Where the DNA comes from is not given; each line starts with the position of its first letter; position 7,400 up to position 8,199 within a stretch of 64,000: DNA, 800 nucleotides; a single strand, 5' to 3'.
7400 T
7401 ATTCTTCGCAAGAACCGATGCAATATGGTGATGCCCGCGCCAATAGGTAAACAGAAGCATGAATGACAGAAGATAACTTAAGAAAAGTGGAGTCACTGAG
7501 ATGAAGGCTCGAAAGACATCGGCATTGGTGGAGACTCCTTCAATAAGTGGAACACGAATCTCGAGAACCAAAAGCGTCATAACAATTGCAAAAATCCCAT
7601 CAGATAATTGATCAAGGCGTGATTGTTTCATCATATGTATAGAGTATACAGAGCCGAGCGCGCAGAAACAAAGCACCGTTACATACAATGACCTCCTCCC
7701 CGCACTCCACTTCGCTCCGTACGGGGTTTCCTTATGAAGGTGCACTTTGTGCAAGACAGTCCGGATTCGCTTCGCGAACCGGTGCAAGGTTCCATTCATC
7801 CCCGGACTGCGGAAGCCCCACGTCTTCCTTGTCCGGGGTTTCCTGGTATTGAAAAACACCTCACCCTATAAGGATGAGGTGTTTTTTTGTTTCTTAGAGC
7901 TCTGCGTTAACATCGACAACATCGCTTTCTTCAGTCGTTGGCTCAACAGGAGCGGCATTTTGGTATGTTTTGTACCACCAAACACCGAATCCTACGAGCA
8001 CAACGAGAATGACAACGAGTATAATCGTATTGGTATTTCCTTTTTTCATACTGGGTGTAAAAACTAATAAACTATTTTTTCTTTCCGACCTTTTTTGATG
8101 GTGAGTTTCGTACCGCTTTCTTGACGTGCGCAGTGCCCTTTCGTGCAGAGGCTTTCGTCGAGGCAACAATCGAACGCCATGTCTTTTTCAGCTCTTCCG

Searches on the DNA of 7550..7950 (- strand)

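Call 4: search_rna_families(source=window, start=7550, end=7950, threshold=evalue, max_evalue=10, show_alignments=5)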
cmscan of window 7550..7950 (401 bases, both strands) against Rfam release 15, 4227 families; matches with E-value up to 10: 8.
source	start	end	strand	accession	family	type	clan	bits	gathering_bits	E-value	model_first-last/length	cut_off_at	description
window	7841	7911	-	RF02362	Yfr10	Gene; sRNA;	-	24.2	43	0.19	1-78/78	no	Cyanobacterial functional RNA 10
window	7810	7861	-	RF02499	Atu_C4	Gene; sRNA;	-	19.3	80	0.22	1-70/70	no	Rhizobiales sRNA Atu_C4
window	7850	7919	-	RF02428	SpF11_sRNA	Gene; sRNA;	-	18.9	54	2.4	1-95/95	no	Streptococcus sRNA SpF11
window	7741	7890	+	RF00515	PyrR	Cis-reg;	-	18.9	54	3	1-115/115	no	PyrR binding site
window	7831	7897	+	RF02362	Yfr10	Gene; sRNA;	-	17.7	43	4.5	1-78/78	no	Cyanobacterial functional RNA 10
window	7598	7636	-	RF01141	sR18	Gene; snRNA; snoRNA; CD-box;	-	15.2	45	0.47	1-56/56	no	Small nucleolar RNA sR18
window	7675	7824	-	RF00062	HgcC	Gene;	-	14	50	0.65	1-130/130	no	HgcC family RNA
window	7811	7906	+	RF02126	GHRLOS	Gene; lncRNA;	-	13.9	48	0.47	1-70/70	no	Ghrelin opposite strand RNA conserved region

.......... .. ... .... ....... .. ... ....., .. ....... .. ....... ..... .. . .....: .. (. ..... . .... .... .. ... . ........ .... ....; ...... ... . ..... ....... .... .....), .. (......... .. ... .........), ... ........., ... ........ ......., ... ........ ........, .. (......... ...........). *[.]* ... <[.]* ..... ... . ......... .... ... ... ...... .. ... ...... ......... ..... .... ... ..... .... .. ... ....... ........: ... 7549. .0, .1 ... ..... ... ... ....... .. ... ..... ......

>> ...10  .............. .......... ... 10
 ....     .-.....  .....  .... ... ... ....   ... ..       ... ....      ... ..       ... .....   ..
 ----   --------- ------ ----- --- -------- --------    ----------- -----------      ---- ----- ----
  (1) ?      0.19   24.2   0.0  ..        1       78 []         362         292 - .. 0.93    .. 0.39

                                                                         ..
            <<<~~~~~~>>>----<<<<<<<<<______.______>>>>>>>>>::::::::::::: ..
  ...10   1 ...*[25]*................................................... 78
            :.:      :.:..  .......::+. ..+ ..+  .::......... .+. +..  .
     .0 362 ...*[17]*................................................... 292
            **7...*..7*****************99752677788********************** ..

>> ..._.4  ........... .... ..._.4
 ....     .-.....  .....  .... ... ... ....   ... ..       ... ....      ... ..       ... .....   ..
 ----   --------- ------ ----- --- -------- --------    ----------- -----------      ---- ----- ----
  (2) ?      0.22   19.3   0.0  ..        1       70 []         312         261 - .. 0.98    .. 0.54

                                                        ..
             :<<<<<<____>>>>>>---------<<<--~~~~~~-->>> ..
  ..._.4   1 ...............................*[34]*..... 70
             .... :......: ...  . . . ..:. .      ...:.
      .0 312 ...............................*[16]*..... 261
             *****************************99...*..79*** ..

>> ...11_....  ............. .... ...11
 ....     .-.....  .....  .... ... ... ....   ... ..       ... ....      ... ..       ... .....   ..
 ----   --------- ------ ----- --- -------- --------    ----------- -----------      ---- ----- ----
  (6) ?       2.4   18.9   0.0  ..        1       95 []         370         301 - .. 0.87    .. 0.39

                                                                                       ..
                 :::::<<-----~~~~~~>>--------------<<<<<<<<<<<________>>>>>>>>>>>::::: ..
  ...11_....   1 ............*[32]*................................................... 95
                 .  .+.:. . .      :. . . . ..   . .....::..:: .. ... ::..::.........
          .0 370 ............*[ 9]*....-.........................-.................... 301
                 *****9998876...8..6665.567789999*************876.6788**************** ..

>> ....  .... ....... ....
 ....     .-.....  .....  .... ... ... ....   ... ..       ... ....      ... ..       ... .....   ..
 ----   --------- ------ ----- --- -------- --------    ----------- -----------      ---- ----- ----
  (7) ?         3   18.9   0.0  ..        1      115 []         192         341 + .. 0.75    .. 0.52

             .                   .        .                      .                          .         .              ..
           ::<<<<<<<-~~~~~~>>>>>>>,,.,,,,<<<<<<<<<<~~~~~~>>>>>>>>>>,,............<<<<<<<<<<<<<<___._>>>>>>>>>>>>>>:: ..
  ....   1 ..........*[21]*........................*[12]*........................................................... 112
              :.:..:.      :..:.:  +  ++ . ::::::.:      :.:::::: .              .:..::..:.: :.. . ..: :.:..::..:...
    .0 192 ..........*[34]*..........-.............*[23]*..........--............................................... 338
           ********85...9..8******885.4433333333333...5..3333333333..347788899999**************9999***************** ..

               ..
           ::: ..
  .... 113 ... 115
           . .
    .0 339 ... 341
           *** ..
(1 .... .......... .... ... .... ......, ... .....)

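Call 22: search_dna_similar(query=window:7640-7860:-, collection=phages, mode=distant, max_evalue=1)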
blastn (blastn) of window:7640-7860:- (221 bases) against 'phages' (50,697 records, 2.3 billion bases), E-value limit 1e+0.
Records with a match: 3; places in all: 3; records where one place covers at least 80% of the query: 0.
Best place of each record, by identity: 95-99% 1; 90-95% 2.
By first word of the organism name: Clavibacter 2; Rhizobium 1.
By host as written in the record: Clavibacter michiganensis CN18-4 2; Rhizobium phaseoli IE4771 1.
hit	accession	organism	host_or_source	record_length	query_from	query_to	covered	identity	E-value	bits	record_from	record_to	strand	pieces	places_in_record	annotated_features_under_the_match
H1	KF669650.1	Clavibacter phage CN1A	Clavibacter michiganensis CN18-4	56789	141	166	12%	92.3%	7e-1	39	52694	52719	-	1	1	hypothetical protein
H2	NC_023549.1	Clavibacter phage CN1A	Clavibacter michiganensis CN18-4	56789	141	166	12%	92.3%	7e-1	39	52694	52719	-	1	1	hypothetical protein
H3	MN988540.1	Rhizobium phage RHph_I42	Rhizobium phaseoli IE4771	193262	188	212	11%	96.0%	2e-1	42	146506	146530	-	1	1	hypothetical protein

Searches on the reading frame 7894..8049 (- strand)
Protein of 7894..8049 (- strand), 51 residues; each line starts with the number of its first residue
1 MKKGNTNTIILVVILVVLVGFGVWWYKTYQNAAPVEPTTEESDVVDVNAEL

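Call 9: search_protein_families(library=pfam, proteins=[window:7894-8040:-], max_evalue=0.01)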
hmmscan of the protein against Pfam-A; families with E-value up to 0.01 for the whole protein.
window:7894-8040:- (48 aa): 0 families

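Call 57: find_encoding_contigs(protein=window:7894-8049:-, flank=1500, max_places=8)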
Protein window:7894-8049:- (51 aa): 2 contigs read that carry it; 1 place shown.
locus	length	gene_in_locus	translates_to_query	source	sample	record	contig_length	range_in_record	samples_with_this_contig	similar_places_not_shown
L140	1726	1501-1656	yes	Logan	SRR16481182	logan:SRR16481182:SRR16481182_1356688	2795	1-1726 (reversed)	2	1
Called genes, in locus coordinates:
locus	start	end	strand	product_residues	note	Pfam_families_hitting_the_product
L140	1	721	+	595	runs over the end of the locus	?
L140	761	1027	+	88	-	-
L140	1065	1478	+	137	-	-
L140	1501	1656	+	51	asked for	-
